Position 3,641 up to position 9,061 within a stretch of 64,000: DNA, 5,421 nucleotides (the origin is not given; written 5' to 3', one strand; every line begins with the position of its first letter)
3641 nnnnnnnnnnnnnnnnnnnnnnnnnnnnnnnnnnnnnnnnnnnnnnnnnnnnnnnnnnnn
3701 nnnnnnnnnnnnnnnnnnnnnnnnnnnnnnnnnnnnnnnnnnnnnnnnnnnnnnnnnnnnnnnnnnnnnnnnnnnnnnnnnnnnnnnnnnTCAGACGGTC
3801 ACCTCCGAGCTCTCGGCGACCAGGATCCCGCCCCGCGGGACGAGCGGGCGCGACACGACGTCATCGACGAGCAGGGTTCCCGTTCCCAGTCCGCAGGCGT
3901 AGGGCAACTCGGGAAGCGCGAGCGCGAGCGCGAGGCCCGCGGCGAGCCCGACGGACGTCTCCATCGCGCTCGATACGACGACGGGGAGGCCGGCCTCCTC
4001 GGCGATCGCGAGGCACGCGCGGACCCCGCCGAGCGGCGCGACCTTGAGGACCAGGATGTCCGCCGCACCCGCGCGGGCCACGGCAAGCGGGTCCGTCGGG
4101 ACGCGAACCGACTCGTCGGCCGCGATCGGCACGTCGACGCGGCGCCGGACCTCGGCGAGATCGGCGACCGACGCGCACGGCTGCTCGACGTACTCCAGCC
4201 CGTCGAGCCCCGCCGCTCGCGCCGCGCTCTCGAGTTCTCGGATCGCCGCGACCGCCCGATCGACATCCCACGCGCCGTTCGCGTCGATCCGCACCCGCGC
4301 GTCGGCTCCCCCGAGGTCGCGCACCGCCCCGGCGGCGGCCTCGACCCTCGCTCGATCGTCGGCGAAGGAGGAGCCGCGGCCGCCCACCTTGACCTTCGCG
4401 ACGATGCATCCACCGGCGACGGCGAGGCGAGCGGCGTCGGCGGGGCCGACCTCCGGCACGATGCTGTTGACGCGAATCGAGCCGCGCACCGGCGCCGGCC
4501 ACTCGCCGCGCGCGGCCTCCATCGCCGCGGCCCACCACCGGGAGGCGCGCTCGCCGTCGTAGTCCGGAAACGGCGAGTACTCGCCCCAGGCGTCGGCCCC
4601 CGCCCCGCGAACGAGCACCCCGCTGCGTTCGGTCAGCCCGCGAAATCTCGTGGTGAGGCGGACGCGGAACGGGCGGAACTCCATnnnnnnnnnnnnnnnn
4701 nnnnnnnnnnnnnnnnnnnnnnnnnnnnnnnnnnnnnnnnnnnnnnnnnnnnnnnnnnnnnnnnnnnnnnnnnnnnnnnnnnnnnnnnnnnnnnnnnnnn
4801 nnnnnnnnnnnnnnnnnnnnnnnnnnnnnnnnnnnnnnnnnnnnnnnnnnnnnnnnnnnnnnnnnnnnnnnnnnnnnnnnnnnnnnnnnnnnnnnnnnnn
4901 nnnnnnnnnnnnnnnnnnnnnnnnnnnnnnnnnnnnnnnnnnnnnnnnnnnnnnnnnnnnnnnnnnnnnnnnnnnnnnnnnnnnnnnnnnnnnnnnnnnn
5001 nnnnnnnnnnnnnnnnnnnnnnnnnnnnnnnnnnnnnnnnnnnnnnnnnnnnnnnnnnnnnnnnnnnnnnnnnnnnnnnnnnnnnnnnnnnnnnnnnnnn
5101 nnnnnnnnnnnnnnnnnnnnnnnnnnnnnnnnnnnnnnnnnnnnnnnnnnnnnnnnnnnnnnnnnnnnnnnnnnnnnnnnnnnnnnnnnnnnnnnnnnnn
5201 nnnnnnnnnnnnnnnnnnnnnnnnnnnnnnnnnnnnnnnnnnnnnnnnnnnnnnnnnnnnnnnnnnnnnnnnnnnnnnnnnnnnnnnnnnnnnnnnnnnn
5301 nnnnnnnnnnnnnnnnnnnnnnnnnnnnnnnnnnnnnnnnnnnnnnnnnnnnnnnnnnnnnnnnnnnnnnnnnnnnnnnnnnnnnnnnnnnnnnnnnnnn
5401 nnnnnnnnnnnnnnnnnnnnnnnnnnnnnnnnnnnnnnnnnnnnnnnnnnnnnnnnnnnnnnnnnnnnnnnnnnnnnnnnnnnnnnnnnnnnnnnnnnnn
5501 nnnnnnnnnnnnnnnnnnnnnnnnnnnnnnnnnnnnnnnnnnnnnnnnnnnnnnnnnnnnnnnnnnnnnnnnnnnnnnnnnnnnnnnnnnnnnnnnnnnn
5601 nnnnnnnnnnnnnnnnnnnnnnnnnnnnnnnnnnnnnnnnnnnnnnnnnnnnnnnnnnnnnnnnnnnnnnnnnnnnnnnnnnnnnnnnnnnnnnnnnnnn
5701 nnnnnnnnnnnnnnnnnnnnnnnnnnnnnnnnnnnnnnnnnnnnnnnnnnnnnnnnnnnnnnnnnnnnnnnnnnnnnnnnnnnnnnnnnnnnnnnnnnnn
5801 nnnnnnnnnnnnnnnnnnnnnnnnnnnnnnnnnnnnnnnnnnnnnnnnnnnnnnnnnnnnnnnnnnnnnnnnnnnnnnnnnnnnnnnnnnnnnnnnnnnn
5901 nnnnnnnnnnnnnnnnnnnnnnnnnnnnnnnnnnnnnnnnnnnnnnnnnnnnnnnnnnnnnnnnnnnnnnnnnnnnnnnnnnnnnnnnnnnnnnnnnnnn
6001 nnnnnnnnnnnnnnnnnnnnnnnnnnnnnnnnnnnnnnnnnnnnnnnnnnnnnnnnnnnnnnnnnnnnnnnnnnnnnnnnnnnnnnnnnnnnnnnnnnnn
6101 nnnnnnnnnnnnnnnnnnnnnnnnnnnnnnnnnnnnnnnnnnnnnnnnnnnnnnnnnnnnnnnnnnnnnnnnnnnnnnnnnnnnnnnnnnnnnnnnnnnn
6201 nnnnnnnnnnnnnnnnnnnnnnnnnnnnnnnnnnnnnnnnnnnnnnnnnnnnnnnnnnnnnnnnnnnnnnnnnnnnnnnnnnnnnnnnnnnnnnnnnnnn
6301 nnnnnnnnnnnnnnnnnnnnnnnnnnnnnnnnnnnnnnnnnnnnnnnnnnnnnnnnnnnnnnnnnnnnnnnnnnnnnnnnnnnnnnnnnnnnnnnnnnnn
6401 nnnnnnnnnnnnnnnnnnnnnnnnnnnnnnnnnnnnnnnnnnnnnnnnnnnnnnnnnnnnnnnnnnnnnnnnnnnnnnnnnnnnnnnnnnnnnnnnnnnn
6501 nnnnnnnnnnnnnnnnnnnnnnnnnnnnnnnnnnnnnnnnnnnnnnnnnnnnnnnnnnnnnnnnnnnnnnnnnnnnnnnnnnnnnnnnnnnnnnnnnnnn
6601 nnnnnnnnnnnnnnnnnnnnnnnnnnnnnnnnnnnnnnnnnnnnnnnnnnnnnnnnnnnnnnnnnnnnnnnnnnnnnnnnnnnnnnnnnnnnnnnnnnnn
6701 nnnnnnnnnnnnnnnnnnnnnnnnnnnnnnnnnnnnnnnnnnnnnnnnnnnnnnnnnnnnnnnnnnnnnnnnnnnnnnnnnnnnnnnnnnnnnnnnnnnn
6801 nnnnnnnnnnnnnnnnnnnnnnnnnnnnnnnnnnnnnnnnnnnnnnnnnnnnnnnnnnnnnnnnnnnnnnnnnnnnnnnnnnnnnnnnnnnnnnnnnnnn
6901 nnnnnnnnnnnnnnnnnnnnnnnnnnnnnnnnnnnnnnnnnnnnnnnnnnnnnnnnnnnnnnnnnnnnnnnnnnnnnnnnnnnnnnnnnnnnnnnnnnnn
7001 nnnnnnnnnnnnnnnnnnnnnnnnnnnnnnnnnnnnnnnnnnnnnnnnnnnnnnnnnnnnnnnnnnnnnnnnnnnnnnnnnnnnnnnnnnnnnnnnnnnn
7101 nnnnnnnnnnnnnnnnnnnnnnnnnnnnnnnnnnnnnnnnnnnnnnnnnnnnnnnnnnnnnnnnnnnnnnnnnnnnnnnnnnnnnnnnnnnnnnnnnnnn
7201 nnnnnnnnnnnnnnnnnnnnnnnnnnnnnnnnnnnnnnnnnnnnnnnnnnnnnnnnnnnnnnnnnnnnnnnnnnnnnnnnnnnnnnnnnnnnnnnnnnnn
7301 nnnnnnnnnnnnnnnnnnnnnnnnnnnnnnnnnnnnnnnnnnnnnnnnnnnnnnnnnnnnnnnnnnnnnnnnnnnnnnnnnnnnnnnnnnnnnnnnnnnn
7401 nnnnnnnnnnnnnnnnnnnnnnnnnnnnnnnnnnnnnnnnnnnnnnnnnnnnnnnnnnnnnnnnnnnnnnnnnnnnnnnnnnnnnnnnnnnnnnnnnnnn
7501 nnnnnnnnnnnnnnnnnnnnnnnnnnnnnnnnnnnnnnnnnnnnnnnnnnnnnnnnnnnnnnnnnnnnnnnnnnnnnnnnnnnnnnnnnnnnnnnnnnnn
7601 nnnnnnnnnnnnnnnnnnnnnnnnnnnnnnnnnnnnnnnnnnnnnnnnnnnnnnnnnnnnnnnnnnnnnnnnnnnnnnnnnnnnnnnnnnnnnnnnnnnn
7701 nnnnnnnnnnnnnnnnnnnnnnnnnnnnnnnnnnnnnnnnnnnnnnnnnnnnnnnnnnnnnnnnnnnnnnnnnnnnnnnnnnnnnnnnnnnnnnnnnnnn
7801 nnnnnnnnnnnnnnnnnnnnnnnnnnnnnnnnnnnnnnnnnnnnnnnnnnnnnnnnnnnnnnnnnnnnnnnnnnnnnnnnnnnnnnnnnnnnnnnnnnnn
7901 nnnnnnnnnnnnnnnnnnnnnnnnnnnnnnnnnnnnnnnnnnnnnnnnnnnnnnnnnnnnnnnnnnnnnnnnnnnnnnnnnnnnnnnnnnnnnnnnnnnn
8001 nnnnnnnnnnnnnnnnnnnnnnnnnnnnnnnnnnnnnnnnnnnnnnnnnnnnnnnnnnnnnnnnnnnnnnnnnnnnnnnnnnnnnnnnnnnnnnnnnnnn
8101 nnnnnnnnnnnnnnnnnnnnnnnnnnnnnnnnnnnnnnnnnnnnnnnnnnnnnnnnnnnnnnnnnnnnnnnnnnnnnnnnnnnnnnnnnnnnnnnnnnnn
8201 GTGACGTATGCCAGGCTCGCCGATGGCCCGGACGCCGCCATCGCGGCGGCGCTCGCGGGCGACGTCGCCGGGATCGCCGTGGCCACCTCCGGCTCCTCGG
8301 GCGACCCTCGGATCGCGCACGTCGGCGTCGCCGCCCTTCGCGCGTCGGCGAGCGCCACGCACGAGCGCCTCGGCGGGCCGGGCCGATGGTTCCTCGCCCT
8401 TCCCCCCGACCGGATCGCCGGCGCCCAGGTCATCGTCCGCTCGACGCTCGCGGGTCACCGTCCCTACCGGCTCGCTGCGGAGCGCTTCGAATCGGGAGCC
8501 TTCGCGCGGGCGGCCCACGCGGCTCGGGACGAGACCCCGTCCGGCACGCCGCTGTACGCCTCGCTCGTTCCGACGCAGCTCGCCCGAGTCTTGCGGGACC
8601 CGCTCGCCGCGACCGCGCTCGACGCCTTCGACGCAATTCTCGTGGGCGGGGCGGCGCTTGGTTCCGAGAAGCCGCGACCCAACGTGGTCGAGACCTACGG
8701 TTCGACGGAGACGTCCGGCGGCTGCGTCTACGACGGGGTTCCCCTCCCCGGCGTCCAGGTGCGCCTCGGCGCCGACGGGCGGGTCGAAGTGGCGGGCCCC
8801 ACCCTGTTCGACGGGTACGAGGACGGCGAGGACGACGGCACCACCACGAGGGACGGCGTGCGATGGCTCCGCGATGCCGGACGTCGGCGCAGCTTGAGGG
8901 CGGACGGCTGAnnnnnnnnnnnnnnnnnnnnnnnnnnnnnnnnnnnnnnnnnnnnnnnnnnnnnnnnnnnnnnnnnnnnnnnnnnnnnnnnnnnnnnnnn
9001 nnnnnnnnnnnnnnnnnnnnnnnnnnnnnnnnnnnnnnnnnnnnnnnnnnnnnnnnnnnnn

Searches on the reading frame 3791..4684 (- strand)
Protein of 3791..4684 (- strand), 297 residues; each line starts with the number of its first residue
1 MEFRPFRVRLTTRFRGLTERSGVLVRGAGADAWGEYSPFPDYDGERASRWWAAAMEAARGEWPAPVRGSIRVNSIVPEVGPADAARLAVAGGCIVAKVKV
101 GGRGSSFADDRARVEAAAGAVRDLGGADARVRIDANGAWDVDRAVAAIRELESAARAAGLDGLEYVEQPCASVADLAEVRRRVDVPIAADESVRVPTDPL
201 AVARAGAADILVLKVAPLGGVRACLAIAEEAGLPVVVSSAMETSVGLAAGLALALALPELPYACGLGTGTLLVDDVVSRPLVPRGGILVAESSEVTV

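Call 30: search_protein_families(library=pfam, proteins=[window:3791-4684:-], max_evalue=0.001)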
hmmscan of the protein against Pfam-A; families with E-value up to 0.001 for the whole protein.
window:3791-4684:- (297 aa): 2 families
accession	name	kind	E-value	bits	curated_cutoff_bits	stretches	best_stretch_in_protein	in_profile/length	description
PF13378.12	MR_MLE_C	-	4.5e-34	118.5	29.4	1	84-289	6-204/219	Enolase C-terminal domain-like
PF18374.6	Enolase_like_N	-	2.1e-17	62.7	25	1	7-58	3-52/52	Enolase N-terminal domain-like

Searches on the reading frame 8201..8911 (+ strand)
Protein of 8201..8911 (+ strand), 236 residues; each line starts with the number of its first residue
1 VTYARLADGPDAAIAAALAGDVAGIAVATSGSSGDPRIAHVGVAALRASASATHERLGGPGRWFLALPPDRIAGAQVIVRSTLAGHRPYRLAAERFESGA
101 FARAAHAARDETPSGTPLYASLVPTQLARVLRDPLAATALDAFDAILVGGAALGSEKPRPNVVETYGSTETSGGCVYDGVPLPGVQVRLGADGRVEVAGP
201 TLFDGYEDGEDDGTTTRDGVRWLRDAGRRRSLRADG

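Call 30: search_protein_families(library=pfam, proteins=[window:8201-8911:+], max_evalue=0.001)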
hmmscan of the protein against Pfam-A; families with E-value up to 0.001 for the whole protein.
window:8201-8911:+ (236 aa): 1 family
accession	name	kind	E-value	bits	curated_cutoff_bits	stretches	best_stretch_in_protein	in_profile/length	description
PF00501.34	AMP-binding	-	3.8e-06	26.4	29.9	1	29-186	170-338/384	AMP-binding enzyme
